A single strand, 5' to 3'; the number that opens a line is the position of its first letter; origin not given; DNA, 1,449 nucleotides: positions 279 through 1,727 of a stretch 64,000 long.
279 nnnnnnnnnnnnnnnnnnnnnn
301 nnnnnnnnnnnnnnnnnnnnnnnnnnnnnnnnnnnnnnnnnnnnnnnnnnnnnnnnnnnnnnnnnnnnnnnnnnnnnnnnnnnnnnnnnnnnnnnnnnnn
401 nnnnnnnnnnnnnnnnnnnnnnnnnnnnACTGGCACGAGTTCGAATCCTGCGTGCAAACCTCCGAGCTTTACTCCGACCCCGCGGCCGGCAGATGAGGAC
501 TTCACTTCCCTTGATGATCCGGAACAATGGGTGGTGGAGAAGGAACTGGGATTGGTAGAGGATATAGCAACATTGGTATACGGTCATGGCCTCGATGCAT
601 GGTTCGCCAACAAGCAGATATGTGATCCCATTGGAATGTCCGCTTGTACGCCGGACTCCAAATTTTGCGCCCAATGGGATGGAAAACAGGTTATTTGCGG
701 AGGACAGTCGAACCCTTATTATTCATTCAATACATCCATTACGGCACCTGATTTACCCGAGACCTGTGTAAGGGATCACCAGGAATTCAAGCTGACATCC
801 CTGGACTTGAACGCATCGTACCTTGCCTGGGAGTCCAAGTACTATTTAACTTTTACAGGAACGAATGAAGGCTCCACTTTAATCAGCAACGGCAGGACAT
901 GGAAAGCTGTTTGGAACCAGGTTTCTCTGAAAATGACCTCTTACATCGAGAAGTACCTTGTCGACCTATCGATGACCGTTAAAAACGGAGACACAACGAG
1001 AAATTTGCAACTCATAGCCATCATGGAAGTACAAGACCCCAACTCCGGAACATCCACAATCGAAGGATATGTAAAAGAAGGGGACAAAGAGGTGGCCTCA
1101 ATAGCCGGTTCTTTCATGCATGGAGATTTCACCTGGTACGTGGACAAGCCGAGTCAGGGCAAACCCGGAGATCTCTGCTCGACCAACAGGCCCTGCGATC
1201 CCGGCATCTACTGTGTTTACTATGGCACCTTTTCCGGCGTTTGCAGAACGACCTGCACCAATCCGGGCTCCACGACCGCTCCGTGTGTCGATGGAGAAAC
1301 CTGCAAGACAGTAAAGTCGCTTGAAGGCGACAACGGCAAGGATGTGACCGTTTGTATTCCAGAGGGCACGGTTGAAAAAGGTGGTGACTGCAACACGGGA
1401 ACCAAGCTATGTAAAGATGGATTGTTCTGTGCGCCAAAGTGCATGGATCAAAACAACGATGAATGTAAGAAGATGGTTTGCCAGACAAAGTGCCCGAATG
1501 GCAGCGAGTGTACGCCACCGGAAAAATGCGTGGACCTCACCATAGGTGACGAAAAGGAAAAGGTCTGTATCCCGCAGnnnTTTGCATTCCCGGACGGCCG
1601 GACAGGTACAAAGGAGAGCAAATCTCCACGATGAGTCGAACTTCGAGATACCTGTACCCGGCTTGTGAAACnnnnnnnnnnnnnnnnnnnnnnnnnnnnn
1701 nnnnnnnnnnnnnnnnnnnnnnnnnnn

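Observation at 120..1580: Thr-Asp dipeptide-repeat secreted protein, first of four in this window, encoded by a slippage-prone hexanucleotide tract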

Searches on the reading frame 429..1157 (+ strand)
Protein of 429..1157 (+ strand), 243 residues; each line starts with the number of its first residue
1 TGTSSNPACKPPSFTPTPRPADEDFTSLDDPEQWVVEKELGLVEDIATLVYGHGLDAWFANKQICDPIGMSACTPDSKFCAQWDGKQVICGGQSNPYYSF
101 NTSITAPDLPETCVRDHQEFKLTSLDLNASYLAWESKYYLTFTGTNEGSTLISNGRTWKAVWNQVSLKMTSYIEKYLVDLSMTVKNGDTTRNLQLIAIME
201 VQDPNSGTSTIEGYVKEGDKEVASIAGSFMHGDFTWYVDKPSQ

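Call 58: search_protein_families(library=pfam, proteins=[window:429-1157:+], max_evalue=1)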
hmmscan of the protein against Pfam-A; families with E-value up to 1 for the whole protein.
seq(243 aa): 0 families

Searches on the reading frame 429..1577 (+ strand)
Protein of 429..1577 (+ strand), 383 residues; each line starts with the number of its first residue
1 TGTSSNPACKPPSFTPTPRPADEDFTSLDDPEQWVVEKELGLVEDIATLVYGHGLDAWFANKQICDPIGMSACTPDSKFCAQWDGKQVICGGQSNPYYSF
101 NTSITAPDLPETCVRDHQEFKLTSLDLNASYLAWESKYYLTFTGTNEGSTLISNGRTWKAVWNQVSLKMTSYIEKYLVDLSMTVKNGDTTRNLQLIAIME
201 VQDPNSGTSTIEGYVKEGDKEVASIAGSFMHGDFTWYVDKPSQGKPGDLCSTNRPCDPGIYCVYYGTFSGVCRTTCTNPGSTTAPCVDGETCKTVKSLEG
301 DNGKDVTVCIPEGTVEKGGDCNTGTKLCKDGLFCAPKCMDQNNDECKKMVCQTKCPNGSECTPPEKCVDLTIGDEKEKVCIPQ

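Call 12: find_homologous_proteins(query=window:429-1577:+, max_evalue=0.001)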
Query seq(383 aa): 1670 candidates shared short words with the query, none scored E <= 0.001.

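Call 25: search_protein_representatives(protein=window:432-1577:+)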
Query: 382 residues. Proteins with E-value up to 0.001 (for the whole library): 2; up to 1e-10: 1; up to 1e-30: 1. The best 2 are listed.
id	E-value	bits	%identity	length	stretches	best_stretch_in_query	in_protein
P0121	2.6e-58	214.1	80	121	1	262-382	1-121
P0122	1.6e-04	37.0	40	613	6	273-308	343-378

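Call 26: find_encoding_contigs(protein=P0121, flank=10000)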
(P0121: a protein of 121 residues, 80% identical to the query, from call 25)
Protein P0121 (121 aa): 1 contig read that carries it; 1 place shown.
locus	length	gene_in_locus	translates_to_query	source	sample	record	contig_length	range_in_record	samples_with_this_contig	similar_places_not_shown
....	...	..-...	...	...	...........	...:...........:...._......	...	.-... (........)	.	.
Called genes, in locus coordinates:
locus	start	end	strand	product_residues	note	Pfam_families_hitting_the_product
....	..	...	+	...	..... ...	-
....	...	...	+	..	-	?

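Call 40: search_solved_structures(query=window:432-1577:+, max_evalue=1)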
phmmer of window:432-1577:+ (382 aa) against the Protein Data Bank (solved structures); distinct sequences matched with E-value up to 1: 1.
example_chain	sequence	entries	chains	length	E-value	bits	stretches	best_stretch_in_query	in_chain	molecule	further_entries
4lzi_A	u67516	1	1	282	0.19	13.6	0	125-164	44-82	Multicystatin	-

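Call 45: predict_structure(protein=window:432-1577:+)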
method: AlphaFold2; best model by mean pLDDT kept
length: 382 residues; sequences in the alignment: 1
mean_pLDDT: 40.6   pTM: 0.25
mean pLDDT of the five models: 40.6, 39.7, 37.8, 36.4, 35.8
residues with pLDDT >= 90: 0; 70-90: 34; 50-70: 87; < 50: 261
segments of 3 or more residues with pLDDT < 50: 1-197, 199-215, 220-242, 265-269, 296-301, 312-318
pLDDT, mean of each block of 10 residues (from residue 1): 26 26 27 22 23 22 24 28 26 23 24 23 25 23 24 24 25 40 40 48 44 50 40 23 50 59 49 67 60 54 61 46 52 71 70 66 70 63 70
secondary structure, 60 per line:
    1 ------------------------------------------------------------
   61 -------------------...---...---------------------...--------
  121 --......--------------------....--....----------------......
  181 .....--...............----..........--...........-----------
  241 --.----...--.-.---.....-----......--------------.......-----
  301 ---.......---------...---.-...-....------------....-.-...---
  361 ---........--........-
elements in order: E80-82 E86-88 E123-128 E149-152 E155-158 E175-185 E188-202 E207-216 E219-229 E248-250 E259-263 E269-274 E289-295 E304-310 E332-335 E348-351 E364-371 E374-381

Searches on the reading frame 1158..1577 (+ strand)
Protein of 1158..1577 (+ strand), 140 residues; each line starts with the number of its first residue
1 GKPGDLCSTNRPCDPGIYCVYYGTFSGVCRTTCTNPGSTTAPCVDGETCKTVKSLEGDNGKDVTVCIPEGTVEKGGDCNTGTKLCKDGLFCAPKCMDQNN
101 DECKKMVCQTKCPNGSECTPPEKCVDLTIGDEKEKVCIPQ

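Call 58: search_protein_families(library=pfam, proteins=[window:1158-1577:+], max_evalue=1)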
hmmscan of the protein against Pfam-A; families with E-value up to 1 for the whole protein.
seq(140 aa): 1 family
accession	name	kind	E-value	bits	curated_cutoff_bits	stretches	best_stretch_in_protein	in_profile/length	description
PF02814.20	UreE_N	-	0.37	10.8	26.9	1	47-78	22-53/62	UreE urease accessory protein, N-terminal domain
